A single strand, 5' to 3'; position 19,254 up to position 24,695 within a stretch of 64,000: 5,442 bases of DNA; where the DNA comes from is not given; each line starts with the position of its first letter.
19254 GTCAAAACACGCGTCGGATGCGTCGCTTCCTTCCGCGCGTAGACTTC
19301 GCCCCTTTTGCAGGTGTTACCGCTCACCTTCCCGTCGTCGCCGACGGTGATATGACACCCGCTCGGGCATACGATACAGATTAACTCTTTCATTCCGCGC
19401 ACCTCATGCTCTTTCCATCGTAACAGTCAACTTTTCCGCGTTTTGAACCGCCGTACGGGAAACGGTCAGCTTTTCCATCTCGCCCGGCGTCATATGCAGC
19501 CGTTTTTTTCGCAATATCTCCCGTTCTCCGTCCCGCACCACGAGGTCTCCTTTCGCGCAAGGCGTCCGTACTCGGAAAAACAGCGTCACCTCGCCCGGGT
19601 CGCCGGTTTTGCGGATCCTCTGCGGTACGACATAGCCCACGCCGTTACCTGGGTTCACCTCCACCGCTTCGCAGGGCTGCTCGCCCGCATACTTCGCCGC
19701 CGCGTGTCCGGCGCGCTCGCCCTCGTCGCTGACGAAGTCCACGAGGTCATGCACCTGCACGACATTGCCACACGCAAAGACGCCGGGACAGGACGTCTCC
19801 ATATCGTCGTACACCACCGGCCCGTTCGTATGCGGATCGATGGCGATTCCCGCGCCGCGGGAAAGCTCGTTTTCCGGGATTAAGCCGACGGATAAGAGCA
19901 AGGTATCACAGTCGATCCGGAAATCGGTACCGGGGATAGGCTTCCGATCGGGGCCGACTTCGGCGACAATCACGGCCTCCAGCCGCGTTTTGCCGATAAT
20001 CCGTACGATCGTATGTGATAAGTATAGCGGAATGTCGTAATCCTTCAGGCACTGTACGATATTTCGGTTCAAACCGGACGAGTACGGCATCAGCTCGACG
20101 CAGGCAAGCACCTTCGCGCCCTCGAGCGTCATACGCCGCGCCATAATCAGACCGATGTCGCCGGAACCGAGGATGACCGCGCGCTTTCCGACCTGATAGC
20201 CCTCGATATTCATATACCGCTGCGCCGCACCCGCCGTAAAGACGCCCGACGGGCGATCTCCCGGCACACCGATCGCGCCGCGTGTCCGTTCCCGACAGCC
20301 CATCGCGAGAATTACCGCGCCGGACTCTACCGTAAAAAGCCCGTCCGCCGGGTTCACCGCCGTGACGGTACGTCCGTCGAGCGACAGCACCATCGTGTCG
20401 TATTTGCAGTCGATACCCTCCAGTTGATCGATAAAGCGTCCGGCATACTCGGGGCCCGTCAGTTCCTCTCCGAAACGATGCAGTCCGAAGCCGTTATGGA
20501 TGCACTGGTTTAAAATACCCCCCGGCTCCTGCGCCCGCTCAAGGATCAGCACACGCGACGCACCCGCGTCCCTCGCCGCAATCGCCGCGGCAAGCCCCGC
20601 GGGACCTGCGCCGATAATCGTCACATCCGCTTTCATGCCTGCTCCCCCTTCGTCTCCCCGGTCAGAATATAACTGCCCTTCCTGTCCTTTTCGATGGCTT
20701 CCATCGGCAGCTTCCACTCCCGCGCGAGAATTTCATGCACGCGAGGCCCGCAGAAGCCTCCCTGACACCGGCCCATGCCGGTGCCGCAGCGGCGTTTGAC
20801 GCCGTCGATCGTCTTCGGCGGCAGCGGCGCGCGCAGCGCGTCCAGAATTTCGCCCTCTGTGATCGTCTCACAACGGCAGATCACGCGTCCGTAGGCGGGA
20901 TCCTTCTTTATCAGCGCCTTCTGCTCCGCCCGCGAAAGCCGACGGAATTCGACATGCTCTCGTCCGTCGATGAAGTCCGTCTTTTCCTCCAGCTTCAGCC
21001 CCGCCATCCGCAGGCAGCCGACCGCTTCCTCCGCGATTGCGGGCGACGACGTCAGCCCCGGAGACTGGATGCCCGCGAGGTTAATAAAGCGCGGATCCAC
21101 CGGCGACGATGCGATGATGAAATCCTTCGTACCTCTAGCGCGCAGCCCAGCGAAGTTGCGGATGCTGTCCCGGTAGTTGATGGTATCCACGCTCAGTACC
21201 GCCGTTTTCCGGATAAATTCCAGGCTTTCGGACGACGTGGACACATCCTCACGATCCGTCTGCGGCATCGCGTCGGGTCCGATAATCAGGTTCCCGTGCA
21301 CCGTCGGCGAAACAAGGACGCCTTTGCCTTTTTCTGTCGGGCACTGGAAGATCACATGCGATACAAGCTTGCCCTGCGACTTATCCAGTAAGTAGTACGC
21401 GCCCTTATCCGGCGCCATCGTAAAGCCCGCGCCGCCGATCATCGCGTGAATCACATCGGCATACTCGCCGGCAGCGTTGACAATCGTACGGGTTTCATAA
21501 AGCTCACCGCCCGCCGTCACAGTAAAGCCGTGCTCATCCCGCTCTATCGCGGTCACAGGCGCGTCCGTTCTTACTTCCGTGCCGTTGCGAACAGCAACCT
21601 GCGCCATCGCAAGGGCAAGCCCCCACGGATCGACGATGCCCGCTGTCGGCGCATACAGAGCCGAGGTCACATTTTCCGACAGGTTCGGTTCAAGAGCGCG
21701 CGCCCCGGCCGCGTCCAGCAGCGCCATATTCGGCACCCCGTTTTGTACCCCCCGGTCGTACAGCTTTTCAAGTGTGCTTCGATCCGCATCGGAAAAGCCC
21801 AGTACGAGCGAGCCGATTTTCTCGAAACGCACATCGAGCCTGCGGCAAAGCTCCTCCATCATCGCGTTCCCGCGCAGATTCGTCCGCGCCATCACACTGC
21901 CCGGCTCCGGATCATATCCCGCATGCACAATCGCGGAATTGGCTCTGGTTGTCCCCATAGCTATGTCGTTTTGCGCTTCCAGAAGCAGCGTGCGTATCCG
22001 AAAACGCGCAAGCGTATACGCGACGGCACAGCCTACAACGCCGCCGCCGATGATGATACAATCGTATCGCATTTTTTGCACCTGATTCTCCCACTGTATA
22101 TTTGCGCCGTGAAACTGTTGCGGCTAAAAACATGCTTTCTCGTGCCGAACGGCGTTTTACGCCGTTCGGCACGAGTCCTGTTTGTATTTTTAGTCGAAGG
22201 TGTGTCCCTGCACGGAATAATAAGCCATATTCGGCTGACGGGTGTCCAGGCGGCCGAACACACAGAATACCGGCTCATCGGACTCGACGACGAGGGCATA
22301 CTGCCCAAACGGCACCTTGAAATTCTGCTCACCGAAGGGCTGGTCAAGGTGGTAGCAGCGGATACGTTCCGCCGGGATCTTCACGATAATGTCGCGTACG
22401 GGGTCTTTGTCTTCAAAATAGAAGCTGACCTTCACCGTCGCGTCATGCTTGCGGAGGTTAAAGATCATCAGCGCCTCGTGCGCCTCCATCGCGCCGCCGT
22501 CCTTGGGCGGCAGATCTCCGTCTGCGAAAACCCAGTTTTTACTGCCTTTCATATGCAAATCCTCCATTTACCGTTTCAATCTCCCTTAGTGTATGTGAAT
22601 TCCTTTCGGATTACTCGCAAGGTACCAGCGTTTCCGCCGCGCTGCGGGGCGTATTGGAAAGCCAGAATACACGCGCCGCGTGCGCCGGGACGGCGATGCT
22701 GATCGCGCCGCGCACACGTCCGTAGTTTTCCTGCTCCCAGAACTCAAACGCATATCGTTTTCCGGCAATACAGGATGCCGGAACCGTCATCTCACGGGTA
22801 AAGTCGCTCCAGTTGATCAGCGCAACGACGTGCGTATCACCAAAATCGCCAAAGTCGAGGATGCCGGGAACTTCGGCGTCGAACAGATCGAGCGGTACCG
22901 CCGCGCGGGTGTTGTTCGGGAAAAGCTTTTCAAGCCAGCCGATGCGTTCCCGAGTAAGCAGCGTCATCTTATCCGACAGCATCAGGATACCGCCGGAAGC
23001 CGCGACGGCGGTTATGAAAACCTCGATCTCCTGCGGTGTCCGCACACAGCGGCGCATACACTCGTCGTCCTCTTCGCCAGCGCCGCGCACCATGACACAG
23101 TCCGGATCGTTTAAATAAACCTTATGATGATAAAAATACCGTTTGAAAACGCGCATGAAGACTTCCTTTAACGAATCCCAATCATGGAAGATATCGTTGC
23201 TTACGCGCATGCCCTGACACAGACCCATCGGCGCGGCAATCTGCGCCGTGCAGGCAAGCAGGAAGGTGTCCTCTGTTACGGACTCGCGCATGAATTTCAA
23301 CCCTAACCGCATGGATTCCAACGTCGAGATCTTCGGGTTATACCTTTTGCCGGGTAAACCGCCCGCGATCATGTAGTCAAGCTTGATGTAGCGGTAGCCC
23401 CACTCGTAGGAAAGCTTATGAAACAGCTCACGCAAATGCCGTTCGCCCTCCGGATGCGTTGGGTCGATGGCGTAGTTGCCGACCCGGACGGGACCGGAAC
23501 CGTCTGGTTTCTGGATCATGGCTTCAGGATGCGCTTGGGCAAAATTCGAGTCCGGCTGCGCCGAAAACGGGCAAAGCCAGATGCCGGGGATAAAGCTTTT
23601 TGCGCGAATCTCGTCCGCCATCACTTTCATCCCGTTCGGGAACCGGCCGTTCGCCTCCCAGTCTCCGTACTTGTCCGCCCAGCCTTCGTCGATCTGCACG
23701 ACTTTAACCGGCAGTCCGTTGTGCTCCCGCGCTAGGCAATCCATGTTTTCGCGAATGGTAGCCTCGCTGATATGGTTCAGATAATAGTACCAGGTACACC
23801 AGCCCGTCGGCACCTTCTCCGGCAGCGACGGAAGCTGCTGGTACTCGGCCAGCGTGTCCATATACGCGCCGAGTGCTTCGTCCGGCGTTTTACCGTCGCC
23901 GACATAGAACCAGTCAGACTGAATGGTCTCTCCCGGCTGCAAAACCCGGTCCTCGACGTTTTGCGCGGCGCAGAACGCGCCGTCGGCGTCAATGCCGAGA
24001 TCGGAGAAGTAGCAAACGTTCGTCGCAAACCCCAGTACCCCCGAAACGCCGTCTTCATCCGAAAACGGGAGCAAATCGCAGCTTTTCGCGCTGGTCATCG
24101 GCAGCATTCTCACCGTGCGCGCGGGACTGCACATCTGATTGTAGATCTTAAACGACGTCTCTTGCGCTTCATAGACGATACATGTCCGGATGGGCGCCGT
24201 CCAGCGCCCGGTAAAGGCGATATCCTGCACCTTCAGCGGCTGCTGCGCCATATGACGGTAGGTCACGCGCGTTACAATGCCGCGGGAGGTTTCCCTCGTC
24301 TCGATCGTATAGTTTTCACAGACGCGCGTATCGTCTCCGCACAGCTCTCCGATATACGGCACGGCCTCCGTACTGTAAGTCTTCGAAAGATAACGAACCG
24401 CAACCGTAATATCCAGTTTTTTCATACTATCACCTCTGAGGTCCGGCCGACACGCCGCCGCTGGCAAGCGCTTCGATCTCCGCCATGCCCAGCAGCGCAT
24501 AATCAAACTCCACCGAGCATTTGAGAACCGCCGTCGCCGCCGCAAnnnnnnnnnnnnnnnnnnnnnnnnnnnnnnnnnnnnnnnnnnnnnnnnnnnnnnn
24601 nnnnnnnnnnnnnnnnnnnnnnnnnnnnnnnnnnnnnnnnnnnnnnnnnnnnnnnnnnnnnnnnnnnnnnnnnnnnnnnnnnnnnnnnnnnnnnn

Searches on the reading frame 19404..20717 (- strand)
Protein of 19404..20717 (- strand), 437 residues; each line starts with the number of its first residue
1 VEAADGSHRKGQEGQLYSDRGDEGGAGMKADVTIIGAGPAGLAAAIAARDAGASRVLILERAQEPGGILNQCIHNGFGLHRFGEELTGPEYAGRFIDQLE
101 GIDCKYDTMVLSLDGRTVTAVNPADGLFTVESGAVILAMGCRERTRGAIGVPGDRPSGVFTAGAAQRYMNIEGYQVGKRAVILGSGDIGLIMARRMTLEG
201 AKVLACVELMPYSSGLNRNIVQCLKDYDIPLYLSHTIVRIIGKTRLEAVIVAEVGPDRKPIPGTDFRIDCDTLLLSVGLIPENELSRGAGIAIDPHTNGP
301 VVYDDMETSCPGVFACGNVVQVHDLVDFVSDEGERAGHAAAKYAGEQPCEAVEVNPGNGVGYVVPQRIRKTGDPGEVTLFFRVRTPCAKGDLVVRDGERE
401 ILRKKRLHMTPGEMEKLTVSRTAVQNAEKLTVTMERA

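Call 8: search_protein_families(library=pfam, proteins=[window:19404-20717:-], max_evalue=0.00001)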
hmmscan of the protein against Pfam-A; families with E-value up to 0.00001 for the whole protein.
window:19404-20717:- (437 aa): 7 families
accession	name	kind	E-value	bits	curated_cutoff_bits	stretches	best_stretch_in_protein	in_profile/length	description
PF07992.20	Pyr_redox_2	-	3.8e-30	105.7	26.1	1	31-323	2-281/291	Pyridine nucleotide-disulphide oxidoreductase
PF13738.12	Pyr_redox_3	-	3.7e-10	40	30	1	34-63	2-31/305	Pyridine nucleotide-disulphide oxidoreductase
PF00890.30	FAD_binding_2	-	5.6e-09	36.1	20.4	1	31-67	1-36/414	FAD binding domain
PF13450.12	NAD_binding_8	-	8e-08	32.9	21.9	1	34-70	1-36/68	NAD(P)-binding Rossmann-like domain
PF12831.13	FAD_oxidored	-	1.1e-07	32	27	1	31-73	1-42/416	FAD dependent oxidoreductase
PF03486.20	HI0933_like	-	2.2e-06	27.7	50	0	31-66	2-36/244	HI0933-like protein Rossmann domain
PF00070.33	Pyr_redox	-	3.8e-06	27.8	22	0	179-251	1-79/82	Pyridine nucleotide-disulphide oxidoreductase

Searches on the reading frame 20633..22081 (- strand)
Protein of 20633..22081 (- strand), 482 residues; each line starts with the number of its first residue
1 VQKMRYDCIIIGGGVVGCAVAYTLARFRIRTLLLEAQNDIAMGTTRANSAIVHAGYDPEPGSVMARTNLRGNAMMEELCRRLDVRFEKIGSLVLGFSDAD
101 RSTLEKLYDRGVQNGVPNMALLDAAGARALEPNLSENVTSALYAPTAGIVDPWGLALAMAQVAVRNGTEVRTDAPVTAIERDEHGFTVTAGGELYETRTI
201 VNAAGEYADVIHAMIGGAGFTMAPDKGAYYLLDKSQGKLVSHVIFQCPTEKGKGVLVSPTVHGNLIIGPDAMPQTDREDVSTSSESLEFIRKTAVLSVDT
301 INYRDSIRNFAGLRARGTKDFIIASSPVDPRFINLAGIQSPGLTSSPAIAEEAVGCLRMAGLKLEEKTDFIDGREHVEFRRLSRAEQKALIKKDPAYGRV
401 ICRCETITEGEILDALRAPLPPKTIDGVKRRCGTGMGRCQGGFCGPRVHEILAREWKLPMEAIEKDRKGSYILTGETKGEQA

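Call 7: search_protein_families(library=pfam, proteins=[window:20633-22081:-], max_evalue=0.00001)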
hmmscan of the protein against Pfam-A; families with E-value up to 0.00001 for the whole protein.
window:20633-22081:- (482 aa): 4 families
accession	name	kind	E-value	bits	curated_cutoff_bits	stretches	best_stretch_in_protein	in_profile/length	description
PF01266.30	DAO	-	3.4e-67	227.9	27.9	1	7-353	1-350/353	FAD dependent oxidoreductase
PF04324.20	Fer2_BFD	-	2.1e-12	47.6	26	1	400-454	1-50/50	BFD-like [2Fe-2S] binding domain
PF13738.12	Pyr_redox_3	-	2.4e-08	34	30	0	160-216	88-144/305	Pyridine nucleotide-disulphide oxidoreductase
PF07992.20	Pyr_redox_2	-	3.2e-07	30.5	26.1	0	6-84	1-65/291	Pyridine nucleotide-disulphide oxidoreductase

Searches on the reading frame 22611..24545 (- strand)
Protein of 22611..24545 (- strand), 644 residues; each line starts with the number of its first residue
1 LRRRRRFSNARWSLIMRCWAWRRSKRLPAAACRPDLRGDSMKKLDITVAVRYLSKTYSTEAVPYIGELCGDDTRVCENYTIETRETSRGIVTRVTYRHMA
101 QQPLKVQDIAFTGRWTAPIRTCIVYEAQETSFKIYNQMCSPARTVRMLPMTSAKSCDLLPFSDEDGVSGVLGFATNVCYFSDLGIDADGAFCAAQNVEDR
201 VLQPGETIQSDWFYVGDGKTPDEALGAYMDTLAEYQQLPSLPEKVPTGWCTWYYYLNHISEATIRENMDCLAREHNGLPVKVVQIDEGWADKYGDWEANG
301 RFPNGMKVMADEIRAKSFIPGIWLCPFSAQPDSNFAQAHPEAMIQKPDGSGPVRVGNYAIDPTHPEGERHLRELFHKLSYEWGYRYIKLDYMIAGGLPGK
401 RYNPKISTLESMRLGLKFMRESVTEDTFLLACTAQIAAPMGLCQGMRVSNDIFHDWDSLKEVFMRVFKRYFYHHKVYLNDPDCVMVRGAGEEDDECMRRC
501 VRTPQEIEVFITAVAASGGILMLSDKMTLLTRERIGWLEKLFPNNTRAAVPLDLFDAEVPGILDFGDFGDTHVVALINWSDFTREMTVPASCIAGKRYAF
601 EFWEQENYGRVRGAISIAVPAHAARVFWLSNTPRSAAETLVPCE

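Call 7: search_protein_families(library=pfam, proteins=[window:22611-24545:-], max_evalue=0.00001)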
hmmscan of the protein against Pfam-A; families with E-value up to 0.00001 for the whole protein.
window:22611-24545:- (644 aa): 2 families
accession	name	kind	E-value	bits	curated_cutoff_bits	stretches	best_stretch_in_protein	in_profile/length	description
PF02065.24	Melibiase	-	1.2e-10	41.3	27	1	266-391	58-191/347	Melibiase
PF01055.32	Glyco_hydro_31_2nd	-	3.3e-06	27.1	23.5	1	249-391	11-156/328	Glycosyl hydrolases family 31 TIM-barrel domain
